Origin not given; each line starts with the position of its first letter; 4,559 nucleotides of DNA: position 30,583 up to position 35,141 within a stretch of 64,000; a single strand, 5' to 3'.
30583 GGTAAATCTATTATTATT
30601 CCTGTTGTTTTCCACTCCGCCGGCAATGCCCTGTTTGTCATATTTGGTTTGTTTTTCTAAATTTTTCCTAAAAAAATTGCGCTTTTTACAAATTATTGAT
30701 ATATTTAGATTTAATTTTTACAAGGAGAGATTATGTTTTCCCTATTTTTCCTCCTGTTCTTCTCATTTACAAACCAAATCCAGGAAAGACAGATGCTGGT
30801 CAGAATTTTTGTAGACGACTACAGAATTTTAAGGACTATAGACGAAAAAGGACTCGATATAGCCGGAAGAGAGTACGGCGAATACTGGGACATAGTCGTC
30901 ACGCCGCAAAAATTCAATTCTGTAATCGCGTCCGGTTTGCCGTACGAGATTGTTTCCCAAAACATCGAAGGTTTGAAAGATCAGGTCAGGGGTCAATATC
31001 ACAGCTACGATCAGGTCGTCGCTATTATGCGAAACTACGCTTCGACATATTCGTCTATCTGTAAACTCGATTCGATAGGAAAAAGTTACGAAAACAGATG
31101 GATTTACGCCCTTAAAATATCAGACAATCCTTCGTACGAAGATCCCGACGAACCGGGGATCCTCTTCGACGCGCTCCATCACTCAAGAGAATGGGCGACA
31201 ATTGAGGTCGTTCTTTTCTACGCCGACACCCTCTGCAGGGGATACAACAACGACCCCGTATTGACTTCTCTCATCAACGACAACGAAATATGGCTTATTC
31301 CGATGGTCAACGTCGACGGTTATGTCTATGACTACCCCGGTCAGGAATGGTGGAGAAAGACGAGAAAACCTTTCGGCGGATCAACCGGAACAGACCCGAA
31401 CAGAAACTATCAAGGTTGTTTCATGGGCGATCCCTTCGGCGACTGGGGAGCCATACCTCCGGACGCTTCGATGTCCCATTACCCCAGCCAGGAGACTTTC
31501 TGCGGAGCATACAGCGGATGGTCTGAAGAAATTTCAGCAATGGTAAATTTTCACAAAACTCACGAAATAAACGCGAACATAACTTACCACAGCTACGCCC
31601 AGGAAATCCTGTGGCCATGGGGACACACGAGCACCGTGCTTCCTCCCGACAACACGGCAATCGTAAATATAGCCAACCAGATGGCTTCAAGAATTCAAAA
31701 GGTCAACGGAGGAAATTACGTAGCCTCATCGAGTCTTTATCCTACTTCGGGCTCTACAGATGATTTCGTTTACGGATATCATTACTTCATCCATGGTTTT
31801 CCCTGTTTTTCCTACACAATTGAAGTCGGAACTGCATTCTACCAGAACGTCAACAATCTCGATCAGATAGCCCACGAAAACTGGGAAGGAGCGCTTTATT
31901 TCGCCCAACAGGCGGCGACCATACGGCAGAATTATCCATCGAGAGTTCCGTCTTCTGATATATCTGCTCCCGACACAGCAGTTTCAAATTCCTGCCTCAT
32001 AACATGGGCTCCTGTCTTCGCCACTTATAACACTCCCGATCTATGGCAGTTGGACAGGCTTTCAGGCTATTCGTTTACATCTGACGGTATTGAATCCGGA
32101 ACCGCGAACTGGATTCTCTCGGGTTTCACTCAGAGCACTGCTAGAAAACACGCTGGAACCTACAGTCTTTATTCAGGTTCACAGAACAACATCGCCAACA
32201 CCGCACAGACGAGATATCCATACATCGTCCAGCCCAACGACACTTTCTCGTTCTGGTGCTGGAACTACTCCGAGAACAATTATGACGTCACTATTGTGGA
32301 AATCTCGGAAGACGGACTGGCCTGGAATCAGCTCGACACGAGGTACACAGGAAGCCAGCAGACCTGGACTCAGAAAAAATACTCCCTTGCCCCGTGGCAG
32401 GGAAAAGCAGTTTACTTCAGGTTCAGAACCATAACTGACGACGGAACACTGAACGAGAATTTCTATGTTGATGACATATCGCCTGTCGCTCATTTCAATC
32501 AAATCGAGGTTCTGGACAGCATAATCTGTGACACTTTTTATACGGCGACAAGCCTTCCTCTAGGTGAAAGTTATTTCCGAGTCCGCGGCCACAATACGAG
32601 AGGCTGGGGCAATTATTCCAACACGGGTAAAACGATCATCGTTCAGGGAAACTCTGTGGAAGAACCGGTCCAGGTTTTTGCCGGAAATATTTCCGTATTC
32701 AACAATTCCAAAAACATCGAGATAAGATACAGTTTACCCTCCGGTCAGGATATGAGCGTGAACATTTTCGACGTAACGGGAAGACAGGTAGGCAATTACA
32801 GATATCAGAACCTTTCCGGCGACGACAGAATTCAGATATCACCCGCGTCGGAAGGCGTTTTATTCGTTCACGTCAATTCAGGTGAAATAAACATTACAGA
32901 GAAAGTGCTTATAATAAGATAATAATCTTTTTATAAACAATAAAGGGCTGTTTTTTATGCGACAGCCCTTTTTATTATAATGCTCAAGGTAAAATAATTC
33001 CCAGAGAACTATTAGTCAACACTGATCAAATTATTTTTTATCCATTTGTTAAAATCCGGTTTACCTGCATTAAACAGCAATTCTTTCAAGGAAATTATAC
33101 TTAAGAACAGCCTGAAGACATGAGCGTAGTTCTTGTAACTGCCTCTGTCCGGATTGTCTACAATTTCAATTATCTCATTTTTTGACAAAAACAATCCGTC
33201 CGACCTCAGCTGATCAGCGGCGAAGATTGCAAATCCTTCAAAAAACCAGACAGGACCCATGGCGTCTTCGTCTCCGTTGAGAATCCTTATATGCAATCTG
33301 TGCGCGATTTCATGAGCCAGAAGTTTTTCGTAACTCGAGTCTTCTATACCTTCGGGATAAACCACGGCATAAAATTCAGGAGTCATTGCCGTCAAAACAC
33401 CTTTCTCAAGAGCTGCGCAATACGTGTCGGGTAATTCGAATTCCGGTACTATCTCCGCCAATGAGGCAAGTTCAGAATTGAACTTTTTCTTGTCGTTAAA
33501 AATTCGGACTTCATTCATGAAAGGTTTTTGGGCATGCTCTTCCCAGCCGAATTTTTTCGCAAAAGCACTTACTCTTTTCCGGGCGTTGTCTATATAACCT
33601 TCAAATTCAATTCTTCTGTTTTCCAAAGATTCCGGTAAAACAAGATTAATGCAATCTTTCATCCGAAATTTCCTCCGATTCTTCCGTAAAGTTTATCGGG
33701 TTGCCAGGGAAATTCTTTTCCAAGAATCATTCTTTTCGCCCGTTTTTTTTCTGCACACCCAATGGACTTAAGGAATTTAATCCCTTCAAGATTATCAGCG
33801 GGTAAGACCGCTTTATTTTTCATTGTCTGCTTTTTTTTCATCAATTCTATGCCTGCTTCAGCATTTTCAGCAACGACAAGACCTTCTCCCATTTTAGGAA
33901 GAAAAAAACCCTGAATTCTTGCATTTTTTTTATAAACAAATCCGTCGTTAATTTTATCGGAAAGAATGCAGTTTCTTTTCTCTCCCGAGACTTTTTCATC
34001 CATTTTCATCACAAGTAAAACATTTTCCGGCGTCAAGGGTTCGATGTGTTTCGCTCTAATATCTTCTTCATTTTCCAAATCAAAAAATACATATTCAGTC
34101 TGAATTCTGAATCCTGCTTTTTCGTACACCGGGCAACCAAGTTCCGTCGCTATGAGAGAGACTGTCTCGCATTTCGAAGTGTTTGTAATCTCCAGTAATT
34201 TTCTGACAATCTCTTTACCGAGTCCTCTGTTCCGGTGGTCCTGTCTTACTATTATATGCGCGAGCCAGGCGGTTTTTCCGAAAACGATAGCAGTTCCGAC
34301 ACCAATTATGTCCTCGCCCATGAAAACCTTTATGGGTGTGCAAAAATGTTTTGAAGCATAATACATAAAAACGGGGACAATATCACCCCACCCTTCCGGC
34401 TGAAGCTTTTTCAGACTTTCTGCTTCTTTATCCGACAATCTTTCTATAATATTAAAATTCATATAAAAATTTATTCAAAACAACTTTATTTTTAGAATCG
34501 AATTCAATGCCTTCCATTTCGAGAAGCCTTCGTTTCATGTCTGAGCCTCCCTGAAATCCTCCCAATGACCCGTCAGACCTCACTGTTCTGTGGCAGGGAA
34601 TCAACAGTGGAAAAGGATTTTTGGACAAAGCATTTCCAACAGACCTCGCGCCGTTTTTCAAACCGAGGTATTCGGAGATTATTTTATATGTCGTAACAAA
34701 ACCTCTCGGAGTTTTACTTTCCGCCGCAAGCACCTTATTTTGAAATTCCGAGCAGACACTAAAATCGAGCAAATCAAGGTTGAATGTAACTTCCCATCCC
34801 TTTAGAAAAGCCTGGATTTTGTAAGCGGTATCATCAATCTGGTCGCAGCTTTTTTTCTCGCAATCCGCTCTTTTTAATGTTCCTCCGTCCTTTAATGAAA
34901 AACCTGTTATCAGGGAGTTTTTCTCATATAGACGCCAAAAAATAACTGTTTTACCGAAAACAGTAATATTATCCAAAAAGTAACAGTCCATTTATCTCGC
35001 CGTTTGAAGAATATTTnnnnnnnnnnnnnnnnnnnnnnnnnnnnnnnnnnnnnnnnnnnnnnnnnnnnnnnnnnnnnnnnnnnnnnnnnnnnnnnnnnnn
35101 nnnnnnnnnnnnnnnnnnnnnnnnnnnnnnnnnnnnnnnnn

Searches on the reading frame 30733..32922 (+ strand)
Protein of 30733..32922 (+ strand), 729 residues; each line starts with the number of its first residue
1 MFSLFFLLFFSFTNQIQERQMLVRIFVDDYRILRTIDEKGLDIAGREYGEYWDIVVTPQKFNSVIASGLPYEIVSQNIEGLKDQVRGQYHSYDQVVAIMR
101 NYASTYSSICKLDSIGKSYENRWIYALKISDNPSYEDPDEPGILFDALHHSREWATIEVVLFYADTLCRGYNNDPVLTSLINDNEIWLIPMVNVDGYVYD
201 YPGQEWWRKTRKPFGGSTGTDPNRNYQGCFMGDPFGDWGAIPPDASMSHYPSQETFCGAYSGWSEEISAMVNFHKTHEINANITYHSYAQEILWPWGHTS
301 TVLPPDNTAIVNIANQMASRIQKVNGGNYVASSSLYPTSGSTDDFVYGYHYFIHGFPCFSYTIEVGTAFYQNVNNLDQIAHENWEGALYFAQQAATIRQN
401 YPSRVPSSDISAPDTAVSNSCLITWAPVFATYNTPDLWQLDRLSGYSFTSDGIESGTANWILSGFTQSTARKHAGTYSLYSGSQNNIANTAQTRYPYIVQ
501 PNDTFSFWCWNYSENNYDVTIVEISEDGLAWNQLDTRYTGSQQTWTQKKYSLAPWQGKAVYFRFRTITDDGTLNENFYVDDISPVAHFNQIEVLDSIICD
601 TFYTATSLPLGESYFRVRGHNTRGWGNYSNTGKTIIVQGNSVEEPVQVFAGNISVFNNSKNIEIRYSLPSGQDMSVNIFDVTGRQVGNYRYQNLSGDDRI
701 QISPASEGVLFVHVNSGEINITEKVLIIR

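Call 29: search_protein_families(library=ncbifam, max_evalue=1e-20, proteins=[window:30733-32922:+])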
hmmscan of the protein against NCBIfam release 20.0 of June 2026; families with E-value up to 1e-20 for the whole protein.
window:30733-32922:+ (729 aa): 0 families

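Call 55: search_protein_families(library=pfam, max_evalue=0.00001, proteins=[window:30733-32922:+])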
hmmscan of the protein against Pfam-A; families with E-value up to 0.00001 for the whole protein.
window:30733-32922:+ (729 aa): 3 families
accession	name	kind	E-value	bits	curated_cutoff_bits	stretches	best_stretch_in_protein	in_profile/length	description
PF00246.29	Peptidase_M14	-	2.7e-63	214.7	21.6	1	96-385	2-285/286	Zinc carboxypeptidase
PF20773.4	InhA-like_MAM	-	2.4e-10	40.7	26.9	1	471-583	33-161/191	Immune inhibitor A-like, MAM domain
PF18962.6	Por_Secre_tail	-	2.6e-07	31.3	27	1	660-727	8-75/75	Secretion system C-terminal sorting domain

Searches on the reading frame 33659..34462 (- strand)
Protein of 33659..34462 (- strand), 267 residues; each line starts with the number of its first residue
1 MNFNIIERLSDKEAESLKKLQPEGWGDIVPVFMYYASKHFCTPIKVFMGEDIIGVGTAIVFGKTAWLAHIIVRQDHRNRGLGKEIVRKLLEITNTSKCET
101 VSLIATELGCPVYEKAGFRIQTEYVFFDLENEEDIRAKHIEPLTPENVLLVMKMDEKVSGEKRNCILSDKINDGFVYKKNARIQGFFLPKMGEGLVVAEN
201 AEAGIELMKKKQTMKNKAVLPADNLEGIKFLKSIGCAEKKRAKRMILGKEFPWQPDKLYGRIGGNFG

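Call 27: search_protein_families(library=ncbifam, max_evalue=1e-15, proteins=[window:33659-34462:-])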
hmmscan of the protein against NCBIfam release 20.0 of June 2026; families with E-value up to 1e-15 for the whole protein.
window:33659-34462:- (267 aa): 0 families

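Call 55: search_protein_families(library=pfam, max_evalue=0.00001, proteins=[window:33659-34462:-])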
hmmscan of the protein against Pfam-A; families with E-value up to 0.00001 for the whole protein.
window:33659-34462:- (267 aa): 4 families
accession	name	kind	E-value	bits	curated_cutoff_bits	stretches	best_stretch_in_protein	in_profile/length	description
PF00583.31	Acetyltransf_1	-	6.6e-10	39.7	20.7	1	39-118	34-116/116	Acetyltransferase (GNAT) family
PF13508.13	Acetyltransf_7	-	2.8e-08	34.4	27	1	50-119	12-83/84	Acetyltransferase (GNAT) domain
PF13673.13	Acetyltransf_10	-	3.6e-07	30.6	23.6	1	45-120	35-109/128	Acetyltransferase (GNAT) domain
PF18014.7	Acetyltransf_18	-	3.9e-07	30.3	22.7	1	151-260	1-124/124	Acetyltransferase (GNAT) domain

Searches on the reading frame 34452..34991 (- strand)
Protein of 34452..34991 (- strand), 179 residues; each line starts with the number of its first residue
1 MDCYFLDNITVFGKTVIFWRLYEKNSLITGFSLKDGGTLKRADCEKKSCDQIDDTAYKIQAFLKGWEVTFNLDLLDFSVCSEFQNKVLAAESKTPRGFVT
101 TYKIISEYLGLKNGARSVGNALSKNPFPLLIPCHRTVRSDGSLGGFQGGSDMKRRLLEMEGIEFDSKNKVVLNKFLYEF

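Call 27: search_protein_families(library=ncbifam, max_evalue=1e-15, proteins=[window:34452-34991:-])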
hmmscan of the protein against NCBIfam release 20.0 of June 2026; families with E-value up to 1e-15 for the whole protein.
window:34452-34991:- (179 aa): 1 family
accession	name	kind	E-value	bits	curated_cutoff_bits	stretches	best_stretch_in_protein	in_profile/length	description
TIGR00589.1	ogt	superfamily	2.7e-23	81.8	46.4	1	82-160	2-80/80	methylated-DNA--[protein]-cysteine S-methyltransferase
